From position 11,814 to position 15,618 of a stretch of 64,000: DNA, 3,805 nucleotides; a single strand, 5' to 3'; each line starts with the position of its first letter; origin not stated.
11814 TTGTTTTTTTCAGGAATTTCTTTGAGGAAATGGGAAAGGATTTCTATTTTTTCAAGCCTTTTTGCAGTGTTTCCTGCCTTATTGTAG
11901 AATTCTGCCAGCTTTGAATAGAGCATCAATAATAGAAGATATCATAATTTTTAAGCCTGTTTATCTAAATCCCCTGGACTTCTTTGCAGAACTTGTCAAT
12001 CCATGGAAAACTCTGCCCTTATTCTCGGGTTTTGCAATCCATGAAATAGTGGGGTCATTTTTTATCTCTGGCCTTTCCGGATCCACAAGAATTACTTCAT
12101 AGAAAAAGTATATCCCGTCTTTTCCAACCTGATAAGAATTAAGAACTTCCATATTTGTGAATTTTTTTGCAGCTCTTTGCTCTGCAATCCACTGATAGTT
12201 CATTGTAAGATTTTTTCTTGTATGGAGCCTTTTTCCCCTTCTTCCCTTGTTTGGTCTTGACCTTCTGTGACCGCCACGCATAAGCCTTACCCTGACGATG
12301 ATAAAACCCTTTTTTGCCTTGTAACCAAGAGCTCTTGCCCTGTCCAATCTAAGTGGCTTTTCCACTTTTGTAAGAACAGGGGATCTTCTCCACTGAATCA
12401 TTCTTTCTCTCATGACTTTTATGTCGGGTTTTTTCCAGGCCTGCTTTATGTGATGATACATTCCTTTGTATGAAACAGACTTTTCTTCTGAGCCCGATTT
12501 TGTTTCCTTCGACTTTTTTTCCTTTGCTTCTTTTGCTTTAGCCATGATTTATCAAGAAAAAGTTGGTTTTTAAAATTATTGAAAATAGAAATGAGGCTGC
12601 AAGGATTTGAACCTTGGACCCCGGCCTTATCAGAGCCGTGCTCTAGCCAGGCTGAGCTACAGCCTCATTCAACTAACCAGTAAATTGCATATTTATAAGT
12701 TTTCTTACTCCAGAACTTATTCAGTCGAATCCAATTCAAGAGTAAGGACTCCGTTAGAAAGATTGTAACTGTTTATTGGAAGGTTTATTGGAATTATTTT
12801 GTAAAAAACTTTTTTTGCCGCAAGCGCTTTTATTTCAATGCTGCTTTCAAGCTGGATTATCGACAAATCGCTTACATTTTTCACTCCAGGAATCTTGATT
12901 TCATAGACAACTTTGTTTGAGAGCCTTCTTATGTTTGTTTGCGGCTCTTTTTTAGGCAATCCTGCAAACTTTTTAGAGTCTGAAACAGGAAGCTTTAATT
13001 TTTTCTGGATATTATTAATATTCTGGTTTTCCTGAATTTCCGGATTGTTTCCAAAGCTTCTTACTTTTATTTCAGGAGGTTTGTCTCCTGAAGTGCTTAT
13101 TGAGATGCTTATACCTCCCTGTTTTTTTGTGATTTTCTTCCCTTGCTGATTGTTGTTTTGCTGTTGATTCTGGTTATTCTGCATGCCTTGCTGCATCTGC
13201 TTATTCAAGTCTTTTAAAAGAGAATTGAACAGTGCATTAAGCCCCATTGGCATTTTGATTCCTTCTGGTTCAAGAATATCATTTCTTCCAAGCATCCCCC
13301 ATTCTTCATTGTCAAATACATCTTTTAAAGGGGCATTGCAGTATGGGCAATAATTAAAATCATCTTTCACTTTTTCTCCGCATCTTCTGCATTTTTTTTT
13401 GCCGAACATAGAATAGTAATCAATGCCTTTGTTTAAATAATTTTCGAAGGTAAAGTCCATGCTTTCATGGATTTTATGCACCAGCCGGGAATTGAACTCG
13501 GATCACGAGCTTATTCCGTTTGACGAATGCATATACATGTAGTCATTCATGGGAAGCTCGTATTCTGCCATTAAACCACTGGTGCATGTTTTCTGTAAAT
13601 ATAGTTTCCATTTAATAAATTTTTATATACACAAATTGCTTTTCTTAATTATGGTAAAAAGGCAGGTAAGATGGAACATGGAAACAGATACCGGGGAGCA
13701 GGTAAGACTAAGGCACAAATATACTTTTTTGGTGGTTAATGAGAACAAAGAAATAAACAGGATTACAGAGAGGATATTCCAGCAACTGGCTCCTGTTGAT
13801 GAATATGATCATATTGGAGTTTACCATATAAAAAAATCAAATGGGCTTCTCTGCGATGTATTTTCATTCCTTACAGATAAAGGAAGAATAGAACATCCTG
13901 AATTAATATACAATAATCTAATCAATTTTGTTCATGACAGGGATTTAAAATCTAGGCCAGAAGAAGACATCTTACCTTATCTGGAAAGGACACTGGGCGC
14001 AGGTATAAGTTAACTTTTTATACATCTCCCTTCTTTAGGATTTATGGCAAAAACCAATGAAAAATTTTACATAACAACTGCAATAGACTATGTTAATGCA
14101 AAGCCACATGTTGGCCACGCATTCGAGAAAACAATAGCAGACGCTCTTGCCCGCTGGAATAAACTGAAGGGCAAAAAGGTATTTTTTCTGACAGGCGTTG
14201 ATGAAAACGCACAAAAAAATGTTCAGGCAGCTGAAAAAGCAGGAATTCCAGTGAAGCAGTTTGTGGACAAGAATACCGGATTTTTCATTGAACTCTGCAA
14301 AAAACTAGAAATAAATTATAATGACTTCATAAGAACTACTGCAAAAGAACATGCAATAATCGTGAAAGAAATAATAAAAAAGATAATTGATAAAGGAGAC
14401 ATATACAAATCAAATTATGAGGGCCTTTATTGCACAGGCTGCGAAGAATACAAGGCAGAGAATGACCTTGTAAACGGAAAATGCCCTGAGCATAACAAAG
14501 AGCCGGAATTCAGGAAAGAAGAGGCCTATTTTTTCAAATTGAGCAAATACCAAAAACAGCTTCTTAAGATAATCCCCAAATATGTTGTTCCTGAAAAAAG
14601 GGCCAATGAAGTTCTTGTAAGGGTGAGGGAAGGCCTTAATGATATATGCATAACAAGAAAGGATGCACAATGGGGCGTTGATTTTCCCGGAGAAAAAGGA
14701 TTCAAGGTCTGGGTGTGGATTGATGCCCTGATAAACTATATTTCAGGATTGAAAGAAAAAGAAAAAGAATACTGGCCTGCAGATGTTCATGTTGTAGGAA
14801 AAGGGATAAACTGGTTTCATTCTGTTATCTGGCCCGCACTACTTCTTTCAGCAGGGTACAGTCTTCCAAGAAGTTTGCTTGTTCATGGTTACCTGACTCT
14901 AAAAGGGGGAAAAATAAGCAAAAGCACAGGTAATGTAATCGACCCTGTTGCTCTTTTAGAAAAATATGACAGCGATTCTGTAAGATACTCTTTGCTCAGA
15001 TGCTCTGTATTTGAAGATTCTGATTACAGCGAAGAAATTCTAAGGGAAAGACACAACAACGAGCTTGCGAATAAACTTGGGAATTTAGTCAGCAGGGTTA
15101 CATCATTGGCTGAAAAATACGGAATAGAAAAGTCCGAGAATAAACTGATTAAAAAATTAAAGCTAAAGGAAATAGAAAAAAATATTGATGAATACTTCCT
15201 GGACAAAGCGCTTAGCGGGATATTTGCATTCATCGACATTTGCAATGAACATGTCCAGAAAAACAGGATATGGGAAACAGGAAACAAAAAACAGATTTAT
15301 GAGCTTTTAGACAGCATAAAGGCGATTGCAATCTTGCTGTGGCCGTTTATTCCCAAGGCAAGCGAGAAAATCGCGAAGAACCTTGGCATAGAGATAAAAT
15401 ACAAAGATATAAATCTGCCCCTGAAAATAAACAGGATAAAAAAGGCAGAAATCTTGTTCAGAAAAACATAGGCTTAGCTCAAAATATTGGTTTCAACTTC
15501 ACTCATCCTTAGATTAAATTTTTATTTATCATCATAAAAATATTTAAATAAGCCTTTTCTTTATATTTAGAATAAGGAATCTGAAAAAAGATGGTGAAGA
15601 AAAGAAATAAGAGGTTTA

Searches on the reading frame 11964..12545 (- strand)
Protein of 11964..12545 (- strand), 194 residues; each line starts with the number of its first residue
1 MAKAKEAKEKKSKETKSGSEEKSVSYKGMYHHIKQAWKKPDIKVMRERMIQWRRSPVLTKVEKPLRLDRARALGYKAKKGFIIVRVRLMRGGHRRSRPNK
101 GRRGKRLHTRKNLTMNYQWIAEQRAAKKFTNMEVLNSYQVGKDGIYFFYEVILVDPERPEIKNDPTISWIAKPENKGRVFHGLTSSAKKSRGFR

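Call 85: search_protein_families(library=pfam, proteins=[window:11964-12545:-], max_evalue=0.001)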
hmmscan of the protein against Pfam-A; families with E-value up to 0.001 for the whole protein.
window:11964-12545:- (194 aa): 1 family
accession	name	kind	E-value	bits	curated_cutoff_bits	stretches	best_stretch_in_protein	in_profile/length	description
PF00827.22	Ribosomal_L15e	-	9.4e-63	211.8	27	1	28-193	1-173/191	Ribosomal L15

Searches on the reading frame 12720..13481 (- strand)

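Call 85: search_protein_families(library=pfam, proteins=[window:12720-13481:-], max_evalue=0.001)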
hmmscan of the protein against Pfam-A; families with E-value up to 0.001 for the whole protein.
window:12720-13481:- (254 aa): 5 families
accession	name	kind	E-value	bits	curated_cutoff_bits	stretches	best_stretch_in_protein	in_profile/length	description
PF13240.11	Zn_Ribbon_1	-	1.4e-06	28.4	25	1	30-52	1-23/23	zinc-ribbon domain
PF17032.10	Zn_ribbon_15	-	6.6e-05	24.1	28.9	1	24-48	48-72/73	zinc-ribbon family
PF12773.13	DZR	-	0.00018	22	27.3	1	30-49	26-45/45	Double zinc ribbon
PF24463.1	DUF7577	-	0.00034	20.6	28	1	31-52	5-26/27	Domain of unknown function (DUF7577)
PF13248.11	Zn_ribbon_3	-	0.00083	19.2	27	0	28-51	2-25/26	zinc-ribbon domain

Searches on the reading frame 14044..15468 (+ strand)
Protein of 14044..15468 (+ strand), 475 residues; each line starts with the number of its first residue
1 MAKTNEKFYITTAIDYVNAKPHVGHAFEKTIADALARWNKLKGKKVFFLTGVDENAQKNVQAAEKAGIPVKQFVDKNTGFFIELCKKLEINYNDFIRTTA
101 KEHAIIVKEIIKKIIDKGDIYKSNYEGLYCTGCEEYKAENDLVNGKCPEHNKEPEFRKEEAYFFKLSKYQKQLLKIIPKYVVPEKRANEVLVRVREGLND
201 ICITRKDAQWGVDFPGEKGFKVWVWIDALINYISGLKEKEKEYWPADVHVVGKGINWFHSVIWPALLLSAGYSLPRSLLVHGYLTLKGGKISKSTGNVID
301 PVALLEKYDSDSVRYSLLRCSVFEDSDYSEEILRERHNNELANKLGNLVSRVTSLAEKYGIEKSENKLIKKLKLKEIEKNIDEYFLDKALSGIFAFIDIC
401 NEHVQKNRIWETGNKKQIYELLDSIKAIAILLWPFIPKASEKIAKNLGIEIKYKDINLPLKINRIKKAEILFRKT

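Call 85: search_protein_families(library=pfam, proteins=[window:14044-15468:+], max_evalue=0.001)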
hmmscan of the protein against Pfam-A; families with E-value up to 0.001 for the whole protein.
window:14044-15468:+ (475 aa): 5 families
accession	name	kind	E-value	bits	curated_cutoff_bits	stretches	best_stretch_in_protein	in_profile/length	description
PF09334.17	tRNA-synt_1g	-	1.4e-93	314.3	20.1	2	140-352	162-390/391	tRNA synthetases class I (M)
PF00133.28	tRNA-synt_1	-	6.6e-29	101.3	22.7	2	3-215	20-244/414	tRNA synthetases class I (I, L, M and V)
PF01406.26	tRNA-synt_1e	-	9.9e-17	61.7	27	2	17-151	19-146/301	tRNA synthetases class I (C) catalytic domain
PF08264.19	Anticodon_1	-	2.7e-06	27.7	25.1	1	374-445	12-88/148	Anticodon-binding domain of tRNA ligase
PF19303.5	Anticodon_3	-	0.00049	20.4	23.5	0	363-450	9-104/152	Anticodon binding domain of methionyl tRNA ligase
